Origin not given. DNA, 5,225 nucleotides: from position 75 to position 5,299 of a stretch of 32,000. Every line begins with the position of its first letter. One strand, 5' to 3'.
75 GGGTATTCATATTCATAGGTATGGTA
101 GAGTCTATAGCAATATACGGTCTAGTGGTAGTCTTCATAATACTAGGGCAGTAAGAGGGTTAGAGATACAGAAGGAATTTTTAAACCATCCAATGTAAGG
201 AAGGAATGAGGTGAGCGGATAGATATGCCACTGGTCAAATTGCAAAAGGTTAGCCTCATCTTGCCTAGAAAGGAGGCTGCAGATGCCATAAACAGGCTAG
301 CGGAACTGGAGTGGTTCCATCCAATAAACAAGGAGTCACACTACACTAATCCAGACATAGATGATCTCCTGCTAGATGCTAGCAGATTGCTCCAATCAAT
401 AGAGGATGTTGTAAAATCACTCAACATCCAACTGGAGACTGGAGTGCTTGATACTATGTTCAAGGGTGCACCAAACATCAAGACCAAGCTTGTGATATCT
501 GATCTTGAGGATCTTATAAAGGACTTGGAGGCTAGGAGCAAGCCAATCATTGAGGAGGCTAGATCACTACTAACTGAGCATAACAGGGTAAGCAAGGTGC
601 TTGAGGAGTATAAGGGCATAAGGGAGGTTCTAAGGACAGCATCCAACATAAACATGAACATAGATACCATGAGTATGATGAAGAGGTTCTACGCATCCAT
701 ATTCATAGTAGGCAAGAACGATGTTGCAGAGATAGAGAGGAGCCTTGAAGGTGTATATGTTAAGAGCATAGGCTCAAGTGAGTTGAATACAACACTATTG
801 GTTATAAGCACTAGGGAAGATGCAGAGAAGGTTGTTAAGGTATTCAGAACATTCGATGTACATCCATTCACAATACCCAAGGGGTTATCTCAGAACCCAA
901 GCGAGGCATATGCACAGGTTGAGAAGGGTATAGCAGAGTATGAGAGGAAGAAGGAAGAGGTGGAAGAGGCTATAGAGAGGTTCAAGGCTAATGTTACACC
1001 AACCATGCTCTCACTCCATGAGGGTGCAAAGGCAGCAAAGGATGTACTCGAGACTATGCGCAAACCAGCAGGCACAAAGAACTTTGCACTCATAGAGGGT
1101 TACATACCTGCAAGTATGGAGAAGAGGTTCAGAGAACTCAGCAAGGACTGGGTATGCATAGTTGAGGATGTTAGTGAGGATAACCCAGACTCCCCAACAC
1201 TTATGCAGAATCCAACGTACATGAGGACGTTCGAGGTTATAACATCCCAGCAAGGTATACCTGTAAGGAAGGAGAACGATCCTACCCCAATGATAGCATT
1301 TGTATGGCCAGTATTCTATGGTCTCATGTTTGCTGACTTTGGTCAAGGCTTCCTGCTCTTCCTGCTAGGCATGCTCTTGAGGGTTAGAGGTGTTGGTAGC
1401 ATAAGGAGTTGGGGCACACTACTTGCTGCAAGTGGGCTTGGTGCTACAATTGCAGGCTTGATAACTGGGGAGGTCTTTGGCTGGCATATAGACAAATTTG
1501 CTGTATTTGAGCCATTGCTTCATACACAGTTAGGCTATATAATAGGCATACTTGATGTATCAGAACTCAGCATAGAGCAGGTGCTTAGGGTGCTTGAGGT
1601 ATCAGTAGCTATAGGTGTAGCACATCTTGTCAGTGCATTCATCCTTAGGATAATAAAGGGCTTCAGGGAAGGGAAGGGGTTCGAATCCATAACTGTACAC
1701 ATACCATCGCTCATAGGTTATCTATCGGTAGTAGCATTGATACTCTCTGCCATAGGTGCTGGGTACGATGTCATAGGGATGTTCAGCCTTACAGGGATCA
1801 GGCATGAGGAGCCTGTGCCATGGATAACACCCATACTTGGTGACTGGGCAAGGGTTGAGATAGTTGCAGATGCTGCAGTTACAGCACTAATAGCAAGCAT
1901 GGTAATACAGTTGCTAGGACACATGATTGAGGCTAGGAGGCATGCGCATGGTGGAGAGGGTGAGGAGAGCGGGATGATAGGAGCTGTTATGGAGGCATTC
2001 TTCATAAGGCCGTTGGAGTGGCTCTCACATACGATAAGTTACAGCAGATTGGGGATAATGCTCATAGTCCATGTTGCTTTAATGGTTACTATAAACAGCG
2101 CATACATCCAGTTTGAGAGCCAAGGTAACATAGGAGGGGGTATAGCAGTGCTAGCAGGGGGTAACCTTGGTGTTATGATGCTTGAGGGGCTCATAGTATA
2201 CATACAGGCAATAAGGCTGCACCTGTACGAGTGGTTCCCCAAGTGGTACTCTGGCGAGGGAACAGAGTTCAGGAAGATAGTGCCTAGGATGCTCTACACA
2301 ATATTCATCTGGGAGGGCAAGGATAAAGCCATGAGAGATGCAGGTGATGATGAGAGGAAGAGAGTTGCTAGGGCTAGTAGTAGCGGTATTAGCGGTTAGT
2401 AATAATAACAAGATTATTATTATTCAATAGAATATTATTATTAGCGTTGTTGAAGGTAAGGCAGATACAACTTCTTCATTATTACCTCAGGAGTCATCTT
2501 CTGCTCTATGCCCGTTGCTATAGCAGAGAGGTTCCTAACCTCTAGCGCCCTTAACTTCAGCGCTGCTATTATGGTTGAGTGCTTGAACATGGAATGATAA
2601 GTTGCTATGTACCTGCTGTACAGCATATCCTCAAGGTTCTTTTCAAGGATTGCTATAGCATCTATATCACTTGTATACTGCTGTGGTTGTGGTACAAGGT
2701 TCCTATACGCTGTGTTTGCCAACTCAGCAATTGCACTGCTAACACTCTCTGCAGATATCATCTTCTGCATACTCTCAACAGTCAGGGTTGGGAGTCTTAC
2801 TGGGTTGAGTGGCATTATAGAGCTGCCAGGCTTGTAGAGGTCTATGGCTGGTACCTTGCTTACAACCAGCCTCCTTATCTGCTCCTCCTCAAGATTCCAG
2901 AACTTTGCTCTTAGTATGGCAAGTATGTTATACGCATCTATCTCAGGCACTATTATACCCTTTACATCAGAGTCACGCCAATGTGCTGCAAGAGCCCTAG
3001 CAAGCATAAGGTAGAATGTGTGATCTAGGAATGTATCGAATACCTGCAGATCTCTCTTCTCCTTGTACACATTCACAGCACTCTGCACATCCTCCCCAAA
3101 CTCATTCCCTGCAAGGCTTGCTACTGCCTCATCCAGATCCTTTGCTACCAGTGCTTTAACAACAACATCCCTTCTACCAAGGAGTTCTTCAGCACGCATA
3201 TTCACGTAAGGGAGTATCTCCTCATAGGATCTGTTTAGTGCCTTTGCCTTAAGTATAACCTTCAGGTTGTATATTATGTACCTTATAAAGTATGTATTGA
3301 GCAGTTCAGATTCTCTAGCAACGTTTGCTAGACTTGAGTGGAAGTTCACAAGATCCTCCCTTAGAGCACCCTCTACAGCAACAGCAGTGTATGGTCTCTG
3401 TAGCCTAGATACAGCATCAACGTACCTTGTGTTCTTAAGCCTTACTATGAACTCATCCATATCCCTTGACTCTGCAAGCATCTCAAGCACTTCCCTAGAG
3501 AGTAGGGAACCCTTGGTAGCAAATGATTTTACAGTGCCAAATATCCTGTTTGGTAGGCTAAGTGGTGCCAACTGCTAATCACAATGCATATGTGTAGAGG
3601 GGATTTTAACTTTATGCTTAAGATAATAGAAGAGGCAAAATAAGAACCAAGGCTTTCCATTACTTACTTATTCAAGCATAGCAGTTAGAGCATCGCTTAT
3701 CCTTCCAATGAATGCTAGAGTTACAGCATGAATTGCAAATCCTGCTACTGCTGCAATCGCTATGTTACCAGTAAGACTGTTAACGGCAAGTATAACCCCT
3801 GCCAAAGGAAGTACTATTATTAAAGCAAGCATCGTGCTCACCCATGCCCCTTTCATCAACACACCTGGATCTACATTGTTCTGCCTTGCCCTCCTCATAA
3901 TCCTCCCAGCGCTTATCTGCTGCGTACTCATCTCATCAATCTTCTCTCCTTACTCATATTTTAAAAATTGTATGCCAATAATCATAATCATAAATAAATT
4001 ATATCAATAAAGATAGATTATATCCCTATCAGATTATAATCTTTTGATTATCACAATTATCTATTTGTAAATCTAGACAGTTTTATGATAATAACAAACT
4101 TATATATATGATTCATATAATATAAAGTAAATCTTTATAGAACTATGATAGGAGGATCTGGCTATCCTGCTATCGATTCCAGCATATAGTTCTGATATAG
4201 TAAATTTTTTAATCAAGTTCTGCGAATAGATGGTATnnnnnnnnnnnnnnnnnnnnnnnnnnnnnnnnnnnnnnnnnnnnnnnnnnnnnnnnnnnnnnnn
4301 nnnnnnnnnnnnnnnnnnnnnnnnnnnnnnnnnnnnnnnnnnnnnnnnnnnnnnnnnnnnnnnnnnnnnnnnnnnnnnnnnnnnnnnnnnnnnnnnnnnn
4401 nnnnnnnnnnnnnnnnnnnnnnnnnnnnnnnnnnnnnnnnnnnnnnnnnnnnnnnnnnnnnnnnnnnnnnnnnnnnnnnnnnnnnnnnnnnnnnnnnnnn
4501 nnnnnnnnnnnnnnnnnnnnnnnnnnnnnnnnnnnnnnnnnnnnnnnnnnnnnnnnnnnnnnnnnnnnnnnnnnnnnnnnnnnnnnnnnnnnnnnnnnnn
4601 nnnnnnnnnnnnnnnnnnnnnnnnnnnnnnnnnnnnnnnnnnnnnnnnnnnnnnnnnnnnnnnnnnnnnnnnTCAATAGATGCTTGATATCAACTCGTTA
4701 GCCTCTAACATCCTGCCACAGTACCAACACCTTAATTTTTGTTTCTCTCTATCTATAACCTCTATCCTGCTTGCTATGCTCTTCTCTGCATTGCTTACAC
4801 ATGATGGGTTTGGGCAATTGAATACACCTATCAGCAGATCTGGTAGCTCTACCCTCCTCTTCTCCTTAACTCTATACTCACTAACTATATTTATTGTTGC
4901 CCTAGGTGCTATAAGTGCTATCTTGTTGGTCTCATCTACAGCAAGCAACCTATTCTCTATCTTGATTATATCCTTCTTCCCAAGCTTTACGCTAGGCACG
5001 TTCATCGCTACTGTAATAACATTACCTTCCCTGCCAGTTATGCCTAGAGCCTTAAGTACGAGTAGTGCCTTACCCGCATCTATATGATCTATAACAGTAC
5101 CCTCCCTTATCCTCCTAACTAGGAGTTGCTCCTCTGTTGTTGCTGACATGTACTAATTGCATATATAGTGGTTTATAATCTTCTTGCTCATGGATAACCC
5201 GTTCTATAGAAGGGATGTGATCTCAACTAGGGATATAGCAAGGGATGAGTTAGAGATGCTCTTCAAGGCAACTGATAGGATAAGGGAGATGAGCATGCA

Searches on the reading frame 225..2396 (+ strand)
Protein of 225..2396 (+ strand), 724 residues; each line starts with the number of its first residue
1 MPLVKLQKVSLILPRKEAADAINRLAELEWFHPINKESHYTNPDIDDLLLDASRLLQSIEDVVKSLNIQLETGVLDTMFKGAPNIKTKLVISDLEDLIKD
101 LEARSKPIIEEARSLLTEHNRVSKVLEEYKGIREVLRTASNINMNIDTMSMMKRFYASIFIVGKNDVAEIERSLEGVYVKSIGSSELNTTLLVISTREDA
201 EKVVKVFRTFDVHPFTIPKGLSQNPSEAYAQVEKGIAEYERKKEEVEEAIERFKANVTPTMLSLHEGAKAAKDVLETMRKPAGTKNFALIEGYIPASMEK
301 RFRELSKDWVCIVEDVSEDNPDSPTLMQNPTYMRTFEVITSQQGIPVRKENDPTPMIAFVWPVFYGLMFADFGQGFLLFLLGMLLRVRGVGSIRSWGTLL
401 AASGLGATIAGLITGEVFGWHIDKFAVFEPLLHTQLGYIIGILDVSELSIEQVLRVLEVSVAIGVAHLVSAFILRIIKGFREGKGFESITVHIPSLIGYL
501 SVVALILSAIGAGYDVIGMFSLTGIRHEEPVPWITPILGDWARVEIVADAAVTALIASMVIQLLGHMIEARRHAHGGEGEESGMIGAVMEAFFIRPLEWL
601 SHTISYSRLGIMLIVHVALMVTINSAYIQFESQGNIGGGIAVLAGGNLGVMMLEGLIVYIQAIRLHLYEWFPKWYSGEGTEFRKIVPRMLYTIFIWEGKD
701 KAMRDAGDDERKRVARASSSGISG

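Call 37: search_protein_families(library=pfam, proteins=[window:225-2396:+], max_evalue=0.00001)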
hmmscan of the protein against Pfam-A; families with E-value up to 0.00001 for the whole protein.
window:225-2396:+ (724 aa): 1 family
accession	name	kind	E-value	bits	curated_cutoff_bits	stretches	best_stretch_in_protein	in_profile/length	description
PF01496.24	V_ATPase_I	-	1e-19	70.5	30.7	1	141-385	160-413/815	V-type ATPase 116kDa subunit family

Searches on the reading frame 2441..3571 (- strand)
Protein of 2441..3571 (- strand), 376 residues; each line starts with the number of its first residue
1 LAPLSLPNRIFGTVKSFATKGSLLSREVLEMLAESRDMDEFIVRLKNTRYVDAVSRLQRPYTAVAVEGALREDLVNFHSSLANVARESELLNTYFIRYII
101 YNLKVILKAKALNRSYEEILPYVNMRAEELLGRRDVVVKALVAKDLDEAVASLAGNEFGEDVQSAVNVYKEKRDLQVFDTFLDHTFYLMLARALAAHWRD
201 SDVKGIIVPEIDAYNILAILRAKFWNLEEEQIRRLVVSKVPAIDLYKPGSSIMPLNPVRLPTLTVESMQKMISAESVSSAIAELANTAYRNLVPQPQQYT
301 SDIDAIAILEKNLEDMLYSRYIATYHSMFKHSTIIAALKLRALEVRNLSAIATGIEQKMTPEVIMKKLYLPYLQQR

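Call 37: search_protein_families(library=pfam, proteins=[window:2441-3571:-], max_evalue=0.00001)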
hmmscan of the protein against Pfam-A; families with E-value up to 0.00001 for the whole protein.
window:2441-3571:- (376 aa): 1 family
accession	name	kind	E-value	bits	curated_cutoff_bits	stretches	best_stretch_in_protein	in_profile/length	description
PF01992.21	vATP-synt_AC39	-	1.4e-45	156.6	29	1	18-366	7-338/339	ATP synthase (C/AC39) subunit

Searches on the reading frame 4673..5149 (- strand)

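Call 37: search_protein_families(library=pfam, proteins=[window:4673-5149:-], max_evalue=0.00001)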
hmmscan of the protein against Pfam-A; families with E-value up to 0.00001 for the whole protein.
window:4673-5149:- (158 aa): 2 families
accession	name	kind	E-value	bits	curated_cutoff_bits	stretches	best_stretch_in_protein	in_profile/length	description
PF01948.23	PyrI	-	1.3e-31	109.1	25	1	10-101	2-93/93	Aspartate carbamoyltransferase regulatory chain, allosteric domain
PF02748.20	PyrI_C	-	1.6e-14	53.9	23.4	1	107-152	3-47/48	Aspartate carbamoyltransferase regulatory chain, metal binding domain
